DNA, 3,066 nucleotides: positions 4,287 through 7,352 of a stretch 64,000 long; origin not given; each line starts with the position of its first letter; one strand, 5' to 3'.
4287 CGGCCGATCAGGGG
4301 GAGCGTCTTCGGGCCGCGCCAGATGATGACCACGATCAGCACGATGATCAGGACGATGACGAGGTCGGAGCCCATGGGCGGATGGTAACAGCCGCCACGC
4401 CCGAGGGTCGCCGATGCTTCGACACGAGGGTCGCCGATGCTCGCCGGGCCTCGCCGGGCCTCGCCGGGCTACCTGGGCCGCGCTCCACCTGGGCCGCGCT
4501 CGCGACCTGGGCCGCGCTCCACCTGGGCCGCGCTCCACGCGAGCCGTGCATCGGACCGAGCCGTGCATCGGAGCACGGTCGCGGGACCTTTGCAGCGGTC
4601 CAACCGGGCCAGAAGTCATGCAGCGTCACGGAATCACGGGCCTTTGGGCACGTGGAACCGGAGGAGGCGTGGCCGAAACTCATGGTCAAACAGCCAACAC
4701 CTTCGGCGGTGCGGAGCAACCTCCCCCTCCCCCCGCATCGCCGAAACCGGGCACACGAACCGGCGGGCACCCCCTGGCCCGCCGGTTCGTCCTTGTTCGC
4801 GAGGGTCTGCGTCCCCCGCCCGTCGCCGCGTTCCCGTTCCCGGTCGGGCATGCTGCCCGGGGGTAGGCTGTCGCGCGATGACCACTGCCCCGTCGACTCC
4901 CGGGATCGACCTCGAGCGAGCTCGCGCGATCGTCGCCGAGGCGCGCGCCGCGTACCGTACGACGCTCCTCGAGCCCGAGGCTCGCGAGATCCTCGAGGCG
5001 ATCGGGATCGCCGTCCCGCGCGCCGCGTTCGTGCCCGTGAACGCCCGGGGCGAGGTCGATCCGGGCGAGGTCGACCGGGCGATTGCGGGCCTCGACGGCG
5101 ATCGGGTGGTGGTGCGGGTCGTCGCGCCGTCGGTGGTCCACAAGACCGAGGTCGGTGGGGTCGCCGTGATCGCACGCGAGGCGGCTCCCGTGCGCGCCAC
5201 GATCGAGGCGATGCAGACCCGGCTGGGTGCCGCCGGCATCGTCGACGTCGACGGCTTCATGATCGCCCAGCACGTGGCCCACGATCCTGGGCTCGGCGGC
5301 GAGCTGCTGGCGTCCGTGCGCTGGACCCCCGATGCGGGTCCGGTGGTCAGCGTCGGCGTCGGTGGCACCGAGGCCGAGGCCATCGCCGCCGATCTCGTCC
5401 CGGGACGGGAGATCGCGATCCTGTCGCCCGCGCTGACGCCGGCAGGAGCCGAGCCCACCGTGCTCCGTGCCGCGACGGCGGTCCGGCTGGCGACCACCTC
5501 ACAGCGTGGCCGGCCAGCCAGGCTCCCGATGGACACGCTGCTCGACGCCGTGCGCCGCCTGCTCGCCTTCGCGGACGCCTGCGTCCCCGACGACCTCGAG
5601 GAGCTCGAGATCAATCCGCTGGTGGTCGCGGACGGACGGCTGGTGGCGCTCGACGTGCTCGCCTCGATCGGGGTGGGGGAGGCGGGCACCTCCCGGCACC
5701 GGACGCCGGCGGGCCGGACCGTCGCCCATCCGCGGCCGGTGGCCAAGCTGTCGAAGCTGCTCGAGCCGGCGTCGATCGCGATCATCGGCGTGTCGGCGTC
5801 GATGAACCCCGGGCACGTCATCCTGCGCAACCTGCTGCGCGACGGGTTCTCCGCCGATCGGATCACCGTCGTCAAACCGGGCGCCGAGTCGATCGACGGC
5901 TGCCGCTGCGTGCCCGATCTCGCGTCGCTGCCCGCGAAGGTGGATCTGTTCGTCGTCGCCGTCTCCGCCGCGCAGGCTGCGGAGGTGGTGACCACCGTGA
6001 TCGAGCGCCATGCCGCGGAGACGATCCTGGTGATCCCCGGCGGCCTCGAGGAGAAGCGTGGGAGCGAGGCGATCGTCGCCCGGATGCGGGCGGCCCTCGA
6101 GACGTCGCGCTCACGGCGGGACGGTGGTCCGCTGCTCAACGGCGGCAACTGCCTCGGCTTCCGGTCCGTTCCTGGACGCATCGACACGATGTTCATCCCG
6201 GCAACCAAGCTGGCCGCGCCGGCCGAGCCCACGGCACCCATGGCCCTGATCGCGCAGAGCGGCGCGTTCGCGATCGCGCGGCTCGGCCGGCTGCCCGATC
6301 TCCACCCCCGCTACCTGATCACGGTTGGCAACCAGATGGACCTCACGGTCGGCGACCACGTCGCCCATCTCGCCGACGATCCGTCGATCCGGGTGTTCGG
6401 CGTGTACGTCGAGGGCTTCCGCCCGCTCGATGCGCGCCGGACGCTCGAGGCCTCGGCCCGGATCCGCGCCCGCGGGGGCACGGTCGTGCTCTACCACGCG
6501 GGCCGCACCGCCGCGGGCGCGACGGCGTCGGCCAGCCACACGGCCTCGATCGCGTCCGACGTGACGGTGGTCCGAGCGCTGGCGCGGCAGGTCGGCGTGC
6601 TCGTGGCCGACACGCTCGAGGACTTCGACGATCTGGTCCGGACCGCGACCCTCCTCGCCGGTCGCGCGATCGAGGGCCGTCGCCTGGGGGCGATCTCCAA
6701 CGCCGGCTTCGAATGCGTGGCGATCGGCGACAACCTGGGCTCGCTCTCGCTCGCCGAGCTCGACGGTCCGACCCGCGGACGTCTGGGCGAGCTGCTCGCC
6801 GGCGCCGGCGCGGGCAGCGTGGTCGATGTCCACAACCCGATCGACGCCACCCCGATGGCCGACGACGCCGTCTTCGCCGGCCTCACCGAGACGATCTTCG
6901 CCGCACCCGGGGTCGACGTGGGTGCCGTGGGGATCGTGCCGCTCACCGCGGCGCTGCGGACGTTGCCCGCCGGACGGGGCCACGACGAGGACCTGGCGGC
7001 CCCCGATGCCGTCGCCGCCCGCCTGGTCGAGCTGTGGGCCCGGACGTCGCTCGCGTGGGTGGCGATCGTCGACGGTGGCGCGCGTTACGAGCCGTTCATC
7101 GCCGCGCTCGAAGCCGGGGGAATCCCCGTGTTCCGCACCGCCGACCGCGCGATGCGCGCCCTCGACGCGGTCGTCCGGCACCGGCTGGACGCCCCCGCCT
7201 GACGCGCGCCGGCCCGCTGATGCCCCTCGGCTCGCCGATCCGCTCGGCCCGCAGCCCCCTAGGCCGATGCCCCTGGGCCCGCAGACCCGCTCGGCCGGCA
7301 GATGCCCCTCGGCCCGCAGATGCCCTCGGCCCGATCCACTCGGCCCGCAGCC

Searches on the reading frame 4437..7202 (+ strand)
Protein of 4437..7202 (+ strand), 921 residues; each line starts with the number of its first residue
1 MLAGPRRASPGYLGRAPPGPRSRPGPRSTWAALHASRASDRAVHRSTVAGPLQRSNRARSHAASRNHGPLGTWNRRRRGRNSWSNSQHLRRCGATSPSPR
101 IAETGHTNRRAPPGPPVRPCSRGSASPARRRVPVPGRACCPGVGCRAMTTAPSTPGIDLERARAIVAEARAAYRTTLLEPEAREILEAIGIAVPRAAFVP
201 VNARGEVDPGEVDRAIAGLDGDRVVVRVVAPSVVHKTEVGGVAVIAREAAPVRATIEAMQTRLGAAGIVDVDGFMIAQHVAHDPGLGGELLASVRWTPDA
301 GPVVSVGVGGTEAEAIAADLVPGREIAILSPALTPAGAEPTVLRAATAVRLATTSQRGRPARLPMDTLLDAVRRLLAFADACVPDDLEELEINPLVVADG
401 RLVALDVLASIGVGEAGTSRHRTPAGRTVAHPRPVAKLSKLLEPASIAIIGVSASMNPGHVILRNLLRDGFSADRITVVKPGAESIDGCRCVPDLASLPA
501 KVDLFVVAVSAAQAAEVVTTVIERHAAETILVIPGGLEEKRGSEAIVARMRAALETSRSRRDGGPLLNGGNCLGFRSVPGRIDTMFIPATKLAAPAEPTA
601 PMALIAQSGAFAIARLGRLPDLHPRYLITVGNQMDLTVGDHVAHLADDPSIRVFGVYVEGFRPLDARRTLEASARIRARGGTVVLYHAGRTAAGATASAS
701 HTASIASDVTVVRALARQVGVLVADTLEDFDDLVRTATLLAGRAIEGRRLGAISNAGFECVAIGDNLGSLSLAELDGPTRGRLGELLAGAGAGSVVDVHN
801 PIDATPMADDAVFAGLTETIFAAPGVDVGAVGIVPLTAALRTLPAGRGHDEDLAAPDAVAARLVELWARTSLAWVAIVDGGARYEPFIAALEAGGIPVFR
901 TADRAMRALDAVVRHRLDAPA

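Call 52: search_protein_families(library=pfam, proteins=[window:4437-7202:+], max_evalue=0.00001)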
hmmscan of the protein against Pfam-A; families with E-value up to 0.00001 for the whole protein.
window:4437-7202:+ (921 aa): 3 families
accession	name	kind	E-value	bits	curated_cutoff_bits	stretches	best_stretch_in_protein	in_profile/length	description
PF13607.11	Succ_CoA_lig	-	2e-31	109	27.4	1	601-736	3-137/138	Succinyl-CoA ligase like flavodoxin domain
PF13549.11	ATP-grasp_5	-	9.7e-25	87.7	27.6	1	169-407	2-217/221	ATP-grasp domain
PF13380.12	CoA_binding_2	-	2.1e-12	48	22.8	1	446-551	2-99/116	CoA binding domain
